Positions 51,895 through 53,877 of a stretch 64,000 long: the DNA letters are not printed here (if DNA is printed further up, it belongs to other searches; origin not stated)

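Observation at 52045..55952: An orphan, divergent KdpA paralog is encoded in a porin-amt-kdpA operon, with substitutions in three of four selectivity-filter loops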

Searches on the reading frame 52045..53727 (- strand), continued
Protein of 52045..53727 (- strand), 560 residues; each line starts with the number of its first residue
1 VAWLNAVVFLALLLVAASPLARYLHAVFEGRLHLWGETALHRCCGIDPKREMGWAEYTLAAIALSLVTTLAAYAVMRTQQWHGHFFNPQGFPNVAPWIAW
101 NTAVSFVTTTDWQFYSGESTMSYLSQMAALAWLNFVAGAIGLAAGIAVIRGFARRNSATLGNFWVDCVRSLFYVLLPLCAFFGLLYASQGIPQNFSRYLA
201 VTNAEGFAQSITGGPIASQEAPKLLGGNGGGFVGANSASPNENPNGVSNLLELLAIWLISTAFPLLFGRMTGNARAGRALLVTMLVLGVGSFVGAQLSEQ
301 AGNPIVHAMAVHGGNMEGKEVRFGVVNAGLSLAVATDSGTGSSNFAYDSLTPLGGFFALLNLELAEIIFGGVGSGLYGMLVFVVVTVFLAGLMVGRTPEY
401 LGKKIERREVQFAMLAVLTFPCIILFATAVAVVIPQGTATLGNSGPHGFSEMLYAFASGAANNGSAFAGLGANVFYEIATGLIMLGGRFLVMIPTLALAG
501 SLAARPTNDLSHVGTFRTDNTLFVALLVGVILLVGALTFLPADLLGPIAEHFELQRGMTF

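Call 43: find_homologous_proteins(query=P0121, max_evalue=1e-50)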
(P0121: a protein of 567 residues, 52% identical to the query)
Query P0121 (567 aa): 8000 proteins with E <= 1e-50 among 8000 candidates; the best 120 are listed.
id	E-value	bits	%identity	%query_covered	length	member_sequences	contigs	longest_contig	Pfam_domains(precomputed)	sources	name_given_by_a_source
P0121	0.0e+0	1214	100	100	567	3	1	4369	PF03814.22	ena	-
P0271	0.0e+0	1097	90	100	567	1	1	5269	PF03814.22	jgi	jgi:K+-transporting ATPase ATPase A chain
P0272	0.0e+0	1080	89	100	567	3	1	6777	PF03814.22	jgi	jgi:K+-transporting ATPase ATPase A chain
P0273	0.0e+0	1037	84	100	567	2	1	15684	PF03814.22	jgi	jgi:K+-transporting ATPase ATPase A chain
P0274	0.0e+0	1031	84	100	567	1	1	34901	PF03814.22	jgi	jgi:K+-transporting ATPase ATPase A chain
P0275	0.0e+0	1026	83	99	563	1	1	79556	PF03814.22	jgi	jgi:K+-transporting ATPase ATPase A chain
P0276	0.0e+0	1025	84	100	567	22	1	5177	PF03814.22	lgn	-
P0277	0.0e+0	1014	83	100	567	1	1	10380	PF03814.22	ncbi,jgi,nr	ncbi:MAG TPA: potassium-transporting ATPase subunit KdpA [Candidatus Lustribacter sp.]|jgi:K+-transp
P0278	0.0e+0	1014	83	100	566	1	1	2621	PF03814.22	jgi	jgi:K+-transporting ATPase ATPase A chain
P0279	0.0e+0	1013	83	100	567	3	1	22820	PF03814.22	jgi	jgi:K+-transporting ATPase ATPase A chain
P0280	1.0e-296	1003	83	99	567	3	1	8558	PF03814.22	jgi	jgi:K+-transporting ATPase ATPase A chain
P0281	2.4e-295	999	82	100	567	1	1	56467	PF03814.22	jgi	-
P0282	4.1e-295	998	81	99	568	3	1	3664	PF03814.22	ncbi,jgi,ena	jgi:K+-transporting ATPase ATPase A chain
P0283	1.4e-294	996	81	100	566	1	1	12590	PF03814.22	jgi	jgi:K+-transporting ATPase ATPase A chain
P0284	2.8e-289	979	78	100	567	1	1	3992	PF03814.22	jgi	jgi:K+-transporting ATPase ATPase A chain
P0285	2.0e-288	976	79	100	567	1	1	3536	PF03814.22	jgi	jgi:potassium-transporting ATPase potassium-binding subunit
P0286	7.1e-285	964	78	99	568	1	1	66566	PF03814.22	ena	-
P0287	3.9e-275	932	76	99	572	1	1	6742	PF03814.22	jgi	jgi:K+-transporting ATPase ATPase A chain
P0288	6.2e-273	925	76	99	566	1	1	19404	PF03814.22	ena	-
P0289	4.4e-267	905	73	99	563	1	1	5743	PF03814.22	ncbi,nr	ncbi:MAG TPA: potassium-transporting ATPase subunit KdpA [Candidatus Elarobacter sp.]|nr:potassium-t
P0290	2.4e-266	903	73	99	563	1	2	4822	PF03814.22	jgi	jgi:K+-transporting ATPase ATPase A chain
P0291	2.5e-265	900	74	100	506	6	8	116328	PF03814.22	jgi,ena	jgi:K+-transporting ATPase ATPase A chain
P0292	1.4e-261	887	74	98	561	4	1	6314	PF03814.22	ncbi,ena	-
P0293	1.6e-261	887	74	99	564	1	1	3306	PF03814.22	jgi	jgi:potassium-transporting ATPase potassium-binding subunit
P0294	5.0e-261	885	74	99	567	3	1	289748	PF03814.22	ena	-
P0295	5.6e-261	885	72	99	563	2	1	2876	PF03814.22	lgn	-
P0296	1.8e-257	874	72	99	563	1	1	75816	PF03814.22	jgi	jgi:K+-transporting ATPase ATPase A chain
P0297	1.2e-256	871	71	99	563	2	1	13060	PF03814.22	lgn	-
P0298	4.1e-256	869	72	99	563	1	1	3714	PF03814.22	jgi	jgi:K+-transporting ATPase ATPase A chain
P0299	4.4e-256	869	71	100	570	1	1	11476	PF03814.22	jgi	jgi:K+-transporting ATPase ATPase A chain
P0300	9.4e-256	868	72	99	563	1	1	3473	PF03814.22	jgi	jgi:K+-transporting ATPase ATPase A chain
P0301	1.2e-255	868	72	99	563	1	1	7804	PF03814.22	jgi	jgi:potassium-transporting ATPase potassium-binding subunit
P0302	2.1e-255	867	70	98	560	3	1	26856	PF03814.22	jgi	-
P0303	9.1e-255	865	71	99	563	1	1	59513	PF03814.22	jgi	jgi:K+-transporting ATPase ATPase A chain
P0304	2.1e-254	864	70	99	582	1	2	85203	PF03814.22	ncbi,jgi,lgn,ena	-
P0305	5.3e-254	862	70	99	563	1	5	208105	PF03814.22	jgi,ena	jgi:K+-transporting ATPase ATPase A chain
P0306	6.3e-254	862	71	99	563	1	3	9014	PF03814.22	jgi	jgi:K+-transporting ATPase ATPase A chain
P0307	7.2e-254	862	71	99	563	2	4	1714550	PF03814.22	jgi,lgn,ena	-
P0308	7.4e-254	862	71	99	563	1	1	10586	PF03814.22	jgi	jgi:K+-transporting ATPase ATPase A chain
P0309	2.9e-253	860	69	98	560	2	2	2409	PF03814.22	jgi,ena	-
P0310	2.4e-251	853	71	98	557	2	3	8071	PF03814.22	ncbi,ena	-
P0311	3.9e-249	846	97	73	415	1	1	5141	PF03814.22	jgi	jgi:K+-transporting ATPase ATPase A chain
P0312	3.0e-248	843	68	99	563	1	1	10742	PF03814.22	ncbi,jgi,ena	jgi:K+-transporting ATPase ATPase A chain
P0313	3.4e-248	843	68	99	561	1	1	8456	PF03814.22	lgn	-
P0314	1.6e-246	838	69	99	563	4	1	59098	PF03814.22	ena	-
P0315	3.2e-246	837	68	99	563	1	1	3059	PF03814.22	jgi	jgi:K+-transporting ATPase ATPase A chain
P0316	8.2e-245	832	70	98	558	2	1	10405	PF03814.22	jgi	-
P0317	1.1e-244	831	70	99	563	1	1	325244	PF03814.22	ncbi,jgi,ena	jgi:K+-transporting ATPase ATPase A chain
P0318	1.6e-244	831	68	99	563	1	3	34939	PF03814.22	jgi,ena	-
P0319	6.3e-244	829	70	99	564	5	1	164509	PF03814.22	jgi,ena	-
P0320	7.6e-244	829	68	99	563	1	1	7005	PF03814.22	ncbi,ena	-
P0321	1.5e-242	824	67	99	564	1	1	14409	PF03814.22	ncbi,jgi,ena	jgi:K+-transporting ATPase ATPase A chain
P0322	3.2e-242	823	69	99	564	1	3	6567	PF03814.22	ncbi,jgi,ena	jgi:K+-transporting ATPase ATPase A chain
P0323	1.4e-241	821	68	99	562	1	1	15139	PF03814.22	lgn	-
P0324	2.8e-241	820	69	99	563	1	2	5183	PF03814.22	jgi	-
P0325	3.8e-241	820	68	99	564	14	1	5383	PF03814.22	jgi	jgi:potassium-transporting ATPase potassium-binding subunit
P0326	4.4e-240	816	67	99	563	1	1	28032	PF03814.22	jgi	-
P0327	4.5e-240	816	68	98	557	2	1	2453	PF03814.22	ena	-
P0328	1.8e-239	814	67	99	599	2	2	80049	PF03814.22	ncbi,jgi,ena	jgi:K+-transporting ATPase ATPase A chain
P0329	8.0e-236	802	67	98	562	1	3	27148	PF03814.22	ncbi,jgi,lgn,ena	jgi:K+-transporting ATPase ATPase A chain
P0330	1.7e-235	801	68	98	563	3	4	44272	PF03814.22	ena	-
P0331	9.0e-234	795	71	92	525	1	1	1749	PF03814.22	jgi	jgi:K+-transporting ATPase ATPase A chain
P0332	4.0e-233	793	74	85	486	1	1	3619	PF03814.22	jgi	jgi:potassium-transporting ATPase potassium-binding subunit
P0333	1.9e-232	791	66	99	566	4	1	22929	PF03814.22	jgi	jgi:K+-transporting ATPase ATPase A chain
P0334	9.6e-223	759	86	72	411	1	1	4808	PF03814.22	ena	-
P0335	1.7e-208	712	72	80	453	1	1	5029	PF03814.22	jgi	jgi:K+-transporting ATPase ATPase A chain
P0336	2.3e-207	708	76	76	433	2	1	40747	PF03814.22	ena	-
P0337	9.5e-194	663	82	66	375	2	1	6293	PF03814.22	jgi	jgi:K+-transporting ATPase ATPase A chain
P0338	3.6e-193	661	55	99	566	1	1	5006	PF03814.22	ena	-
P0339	6.3e-193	661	57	98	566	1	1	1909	PF03814.22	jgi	jgi:K+-transporting ATPase ATPase A chain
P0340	3.1e-191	655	55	99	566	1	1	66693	PF03814.22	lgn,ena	-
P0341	6.3e-191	654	57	100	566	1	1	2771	PF03814.22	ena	-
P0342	1.6e-190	653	57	97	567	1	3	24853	PF03814.22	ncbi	ncbi:MAG: potassium-transporting ATPase subunit KdpA [Vulcanimicrobiaceae bacterium]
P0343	2.0e-190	652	55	99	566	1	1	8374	PF03814.22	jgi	jgi:K+-transporting ATPase ATPase A chain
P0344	2.0e-190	652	55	99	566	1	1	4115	PF03814.22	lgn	-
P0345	3.4e-190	652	55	99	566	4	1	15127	PF03814.22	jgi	jgi:K+-transporting ATPase ATPase A chain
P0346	3.4e-190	652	57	98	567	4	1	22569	PF03814.22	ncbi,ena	-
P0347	5.4e-190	651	55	99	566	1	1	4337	PF03814.22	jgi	jgi:potassium-transporting ATPase potassium-binding subunit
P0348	8.6e-190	650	54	99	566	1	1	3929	PF03814.22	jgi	jgi:potassium-transporting ATPase potassium-binding subunit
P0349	9.0e-190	650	55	99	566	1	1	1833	PF03814.22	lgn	-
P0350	9.2e-190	650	58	98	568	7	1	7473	PF03814.22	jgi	jgi:K+-transporting ATPase ATPase A chain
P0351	9.4e-190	650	55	99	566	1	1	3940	PF03814.22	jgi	jgi:potassium-transporting ATPase potassium-binding subunit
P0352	1.7e-189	649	55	99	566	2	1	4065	PF03814.22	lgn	-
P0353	2.1e-189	649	54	99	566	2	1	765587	PF03814.22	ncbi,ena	-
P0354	2.8e-189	649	54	99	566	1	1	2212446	PF03814.22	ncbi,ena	-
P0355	3.3e-189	648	54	99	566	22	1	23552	PF03814.22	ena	-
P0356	3.8e-189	648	54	99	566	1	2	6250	PF03814.22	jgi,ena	-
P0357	5.5e-189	648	55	99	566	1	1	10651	PF03814.22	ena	-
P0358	5.7e-189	648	54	99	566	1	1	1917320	PF03814.22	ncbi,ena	-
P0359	7.6e-189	647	54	99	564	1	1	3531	PF03814.22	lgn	-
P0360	7.8e-189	647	56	96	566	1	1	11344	PF03814.22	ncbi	ncbi:MAG: potassium-transporting ATPase subunit KdpA [Vulcanimicrobiaceae bacterium]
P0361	8.9e-189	647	56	98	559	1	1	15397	PF03814.22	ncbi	ncbi:MAG: potassium-transporting ATPase subunit KdpA, partial [Vulcanimicrobiaceae bacterium]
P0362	9.3e-189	647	53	99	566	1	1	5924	PF03814.22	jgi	jgi:potassium-transporting ATPase potassium-binding subunit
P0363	1.0e-188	647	55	99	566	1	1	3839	PF03814.22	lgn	-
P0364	1.0e-188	647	57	98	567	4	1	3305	PF03814.22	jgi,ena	-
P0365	1.3e-188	646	72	73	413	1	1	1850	PF03814.22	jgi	jgi:K+-transporting ATPase ATPase A chain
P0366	1.4e-188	646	53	99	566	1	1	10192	PF03814.22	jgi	jgi:K+-transporting ATPase ATPase A chain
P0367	2.4e-188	645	54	99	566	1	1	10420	PF03814.22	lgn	-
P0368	2.6e-188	645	57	98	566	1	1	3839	PF03814.22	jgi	jgi:potassium-transporting ATPase potassium-binding subunit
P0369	2.7e-188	645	55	99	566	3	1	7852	PF03814.22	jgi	jgi:K+-transporting ATPase ATPase A chain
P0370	3.3e-188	645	55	99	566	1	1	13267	PF03814.22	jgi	jgi:potassium-transporting ATPase potassium-binding subunit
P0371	7.0e-188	644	55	99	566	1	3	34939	PF03814.22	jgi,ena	-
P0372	8.8e-188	644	55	99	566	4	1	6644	PF03814.22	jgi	-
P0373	1.0e-187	643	55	99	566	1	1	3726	PF03814.22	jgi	-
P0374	1.2e-187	643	54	99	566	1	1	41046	PF03814.22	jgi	-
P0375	1.6e-187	643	54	99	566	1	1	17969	PF03814.22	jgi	jgi:K+-transporting ATPase ATPase A chain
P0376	1.7e-187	643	54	99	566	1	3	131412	PF03814.22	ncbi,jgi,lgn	ncbi:MAG TPA: potassium-transporting ATPase subunit KdpA [Candidatus Baltobacteraceae bacterium]|jgi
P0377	1.7e-187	643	54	99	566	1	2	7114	PF03814.22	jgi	jgi:K+-transporting ATPase ATPase A chain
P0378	1.8e-187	643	54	99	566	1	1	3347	PF03814.22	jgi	jgi:K+-transporting ATPase ATPase A chain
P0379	2.0e-187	642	55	99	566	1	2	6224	PF03814.22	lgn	-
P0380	2.2e-187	642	53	99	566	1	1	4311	PF03814.22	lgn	-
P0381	2.8e-187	642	55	98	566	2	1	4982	PF03814.22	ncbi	-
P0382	3.6e-187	642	53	99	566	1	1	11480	PF03814.22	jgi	jgi:potassium-transporting ATPase potassium-binding subunit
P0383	4.3e-187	641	58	96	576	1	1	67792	PF03814.22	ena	-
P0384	4.4e-187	641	55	99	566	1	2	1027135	PF03814.22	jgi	jgi:K+-transporting ATPase ATPase A chain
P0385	4.7e-187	641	53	99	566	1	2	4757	PF03814.22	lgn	-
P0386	5.4e-187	641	53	99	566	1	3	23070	PF03814.22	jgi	jgi:potassium-transporting ATPase potassium-binding subunit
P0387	5.9e-187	641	54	99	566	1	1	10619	PF03814.22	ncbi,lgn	-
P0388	7.1e-187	641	54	99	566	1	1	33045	PF03814.22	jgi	jgi:K+-transporting ATPase ATPase A chain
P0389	7.3e-187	641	54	99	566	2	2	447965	PF03814.22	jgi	jgi:K+-transporting ATPase ATPase A chain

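Call 44: find_encoding_contigs(protein=P0307, flank=10000, max_places=1)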
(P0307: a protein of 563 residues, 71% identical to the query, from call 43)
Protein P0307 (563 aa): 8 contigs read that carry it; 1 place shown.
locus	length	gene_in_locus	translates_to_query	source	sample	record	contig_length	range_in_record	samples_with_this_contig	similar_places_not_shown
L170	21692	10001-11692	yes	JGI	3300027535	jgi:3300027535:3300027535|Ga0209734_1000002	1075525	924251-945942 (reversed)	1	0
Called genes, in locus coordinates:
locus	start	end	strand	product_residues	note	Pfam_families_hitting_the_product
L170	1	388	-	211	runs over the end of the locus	PF00072:Response_reg, PF00196:GerE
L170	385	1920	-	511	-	PF01590:GAF, PF13185:GAF_2 (weak), PF13492:GAF_3 (weak), PF00512:HisKA, PF13581:HATPase_c_2 (weak), PF02518:HATPase_c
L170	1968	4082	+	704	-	PF02702:KdpD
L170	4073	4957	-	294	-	-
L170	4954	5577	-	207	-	PF02669:KdpC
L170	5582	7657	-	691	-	PF00122:E1-E2_ATPase, PF00702:Hydrolase, PF08282:Hydrolase_3 (weak)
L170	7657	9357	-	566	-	PF03814:KdpA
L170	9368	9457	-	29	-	PF09604:Potass_KdpF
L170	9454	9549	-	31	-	-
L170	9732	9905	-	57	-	-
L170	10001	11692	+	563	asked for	PF03814:KdpA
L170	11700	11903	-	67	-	-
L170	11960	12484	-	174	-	PF13581:HATPase_c_2, PF02518:HATPase_c (weak)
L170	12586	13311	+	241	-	PF00440:TetR_N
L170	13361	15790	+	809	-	PF02129:Peptidase_S15 (faint), PF00326:Peptidase_S9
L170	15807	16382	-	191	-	PF13302:Acetyltransf_3, PF00583:Acetyltransf_1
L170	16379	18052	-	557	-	-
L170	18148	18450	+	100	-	PF11948:DUF3465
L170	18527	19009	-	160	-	PF00216:Bac_DNA_binding, PF07382:HC2 (faint)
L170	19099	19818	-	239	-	PF01522:Polysacc_deac_1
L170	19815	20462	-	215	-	-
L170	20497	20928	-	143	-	PF00075:RNase_H, PF13456:RVT_3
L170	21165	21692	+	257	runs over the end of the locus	-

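Call 45: find_encoding_contigs(protein=P0275, flank=10000, max_places=1)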
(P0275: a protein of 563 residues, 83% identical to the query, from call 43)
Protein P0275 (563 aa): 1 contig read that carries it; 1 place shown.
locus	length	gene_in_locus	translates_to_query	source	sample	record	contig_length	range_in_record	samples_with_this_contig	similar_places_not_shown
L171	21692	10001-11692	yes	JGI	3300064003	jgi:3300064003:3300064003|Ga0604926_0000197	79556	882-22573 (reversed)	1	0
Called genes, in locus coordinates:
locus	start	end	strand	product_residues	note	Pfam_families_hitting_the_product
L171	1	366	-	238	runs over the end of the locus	PF14561:TPR_20 (faint), PF23914:TPR_CcmH_CycH, PF13424:TPR_12 (faint), PF13428:TPR_14 (faint), PF13431:TPR_17 (faint), PF14559:TPR_19, PF13371:TPR_9 (weak), PF13432:TPR_16 (weak), +4 more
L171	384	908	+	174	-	PF10263:SprT-like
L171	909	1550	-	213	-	PF00072:Response_reg, PF00196:GerE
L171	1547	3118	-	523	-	PF00512:HisKA, PF02518:HATPase_c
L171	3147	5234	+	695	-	PF02702:KdpD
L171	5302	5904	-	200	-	PF02669:KdpC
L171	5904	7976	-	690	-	PF00122:E1-E2_ATPase, PF00702:Hydrolase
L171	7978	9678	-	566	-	PF03814:KdpA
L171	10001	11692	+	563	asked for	PF03814:KdpA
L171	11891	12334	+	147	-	-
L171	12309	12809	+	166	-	PF00582:Usp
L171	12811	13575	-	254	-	PF01925:TauE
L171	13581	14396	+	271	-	PF01925:TauE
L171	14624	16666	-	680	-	PF05226:CHASE2, PF00211:Guanylate_cyc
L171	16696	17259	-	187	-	PF08207:EFP_N, PF01132:EFP, PF09285:Elong-fact-P_C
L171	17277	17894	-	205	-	PF02660:G3P_acyltransf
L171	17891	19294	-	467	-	PF03193:RsgA_GTPase (faint), PF00009:GTP_EFTU (weak), PF01926:MMR_HSR1, PF02421:FeoB_N, PF00009:GTP_EFTU, PF01926:MMR_HSR1, PF02421:FeoB_N, PF14714:KH_dom-like, +3 more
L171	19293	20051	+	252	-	PF08308:PEGA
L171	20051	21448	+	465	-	PF00919:UPF0004, PF04055:Radical_SAM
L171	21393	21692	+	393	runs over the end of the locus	?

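Call 46: find_encoding_contigs(protein=P0294, flank=10000, max_places=1)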
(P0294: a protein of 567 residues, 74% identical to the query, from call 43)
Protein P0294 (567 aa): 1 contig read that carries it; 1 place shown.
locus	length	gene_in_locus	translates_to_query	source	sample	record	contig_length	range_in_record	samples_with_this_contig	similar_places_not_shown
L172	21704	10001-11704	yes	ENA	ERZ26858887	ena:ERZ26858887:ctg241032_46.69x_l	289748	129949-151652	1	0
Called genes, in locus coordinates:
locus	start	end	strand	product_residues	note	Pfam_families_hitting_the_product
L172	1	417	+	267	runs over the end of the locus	PF00005:ABC_tran, PF13304:AAA_21 (faint)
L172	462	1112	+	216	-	PF00881:Nitroreductase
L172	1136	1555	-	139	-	-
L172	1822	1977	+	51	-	-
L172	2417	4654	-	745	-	PF20256:MoCoBD_2, PF02738:MoCoBD_1, PF20256:MoCoBD_2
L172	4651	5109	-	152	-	PF00111:Fer2 (weak), PF01799:Fer2_2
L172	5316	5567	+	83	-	-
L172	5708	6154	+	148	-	PF00383:dCMP_cyt_deam_1, PF14437:MafB19-deam, PF14439:Bd3614-deam (weak)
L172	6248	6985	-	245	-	-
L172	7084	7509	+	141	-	PF01575:MaoC_dehydratas, PF13452:FAS1_DH_region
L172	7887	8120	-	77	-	-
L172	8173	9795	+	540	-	-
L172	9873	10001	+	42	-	-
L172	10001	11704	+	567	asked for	PF03814:KdpA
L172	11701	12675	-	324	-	PF00389:2-Hacid_dh, PF02826:2-Hacid_dh_C, PF03446:NAD_binding_2 (faint)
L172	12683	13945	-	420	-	PF00355:Rieske, PF19301:LigXa_C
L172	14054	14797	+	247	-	PF02308:MgtC, PF21770:MgtC_SapB_C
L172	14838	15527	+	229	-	PF00072:Response_reg, PF00486:Trans_reg_C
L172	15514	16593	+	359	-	PF00512:HisKA, PF02518:HATPase_c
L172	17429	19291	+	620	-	PF17899:Peptidase_M61_N, PF05299:Peptidase_M61, PF17820:PDZ_6 (weak)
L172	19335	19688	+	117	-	PF16798:DUF5069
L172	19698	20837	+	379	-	PF02595:Gly_kinase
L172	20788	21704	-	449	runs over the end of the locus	PF01933:CofD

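Call 78: predict_structure(alignment_id=A4)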
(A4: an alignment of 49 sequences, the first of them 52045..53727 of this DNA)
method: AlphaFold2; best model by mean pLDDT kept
length: 560 residues; sequences in the alignment: 49
mean_pLDDT: 73.9   pTM: 0.81
mean pLDDT of the five models: 73.9, 71.0, 70.9, 70.0, 68.9
residues with pLDDT >= 90: 113; 70-90: 249; 50-70: 130; < 50: 68
segments of 3 or more residues with pLDDT < 50: 110-117, 227-243, 318-323, 336-349, 369-375, 459-469, 541-543
pLDDT, mean of each block of 10 residues (from residue 1): 85 94 94 83 89 95 89 89 80 83 67 49 74 79 90 90 94 91 84 64 69 62 58 31 64 81 91 91 86 78 65 54 54 49 43 65 55 55 88 80 88 85 77 76 63 58 40 67 74 90 84 70 90 68 60 69
secondary structure, 60 per line:
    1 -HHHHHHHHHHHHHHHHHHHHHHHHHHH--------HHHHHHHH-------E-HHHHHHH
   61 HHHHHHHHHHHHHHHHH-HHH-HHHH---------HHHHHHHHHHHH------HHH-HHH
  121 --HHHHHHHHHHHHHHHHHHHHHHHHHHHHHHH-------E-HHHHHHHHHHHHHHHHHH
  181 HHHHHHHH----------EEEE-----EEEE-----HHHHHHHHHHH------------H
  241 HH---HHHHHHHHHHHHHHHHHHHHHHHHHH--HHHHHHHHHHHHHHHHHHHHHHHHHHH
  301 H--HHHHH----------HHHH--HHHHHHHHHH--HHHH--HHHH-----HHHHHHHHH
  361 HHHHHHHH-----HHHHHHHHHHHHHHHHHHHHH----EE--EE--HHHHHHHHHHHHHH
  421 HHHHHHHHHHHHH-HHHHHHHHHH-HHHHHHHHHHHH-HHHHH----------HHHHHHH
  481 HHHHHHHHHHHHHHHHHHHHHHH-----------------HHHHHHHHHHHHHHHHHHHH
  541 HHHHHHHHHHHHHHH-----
elements in order: H2-28 H37-44 H54-77 H83-86 H96-107 H123-153 H163-188 E199-202 E208-211 H217-227 H246-271 H274-301 H304-308 H319-322 H325-334 H337-340 H343-346 H352-368 H374-394 H407-433 H435-444 H446-457 H459-463 H474-503 H521-555
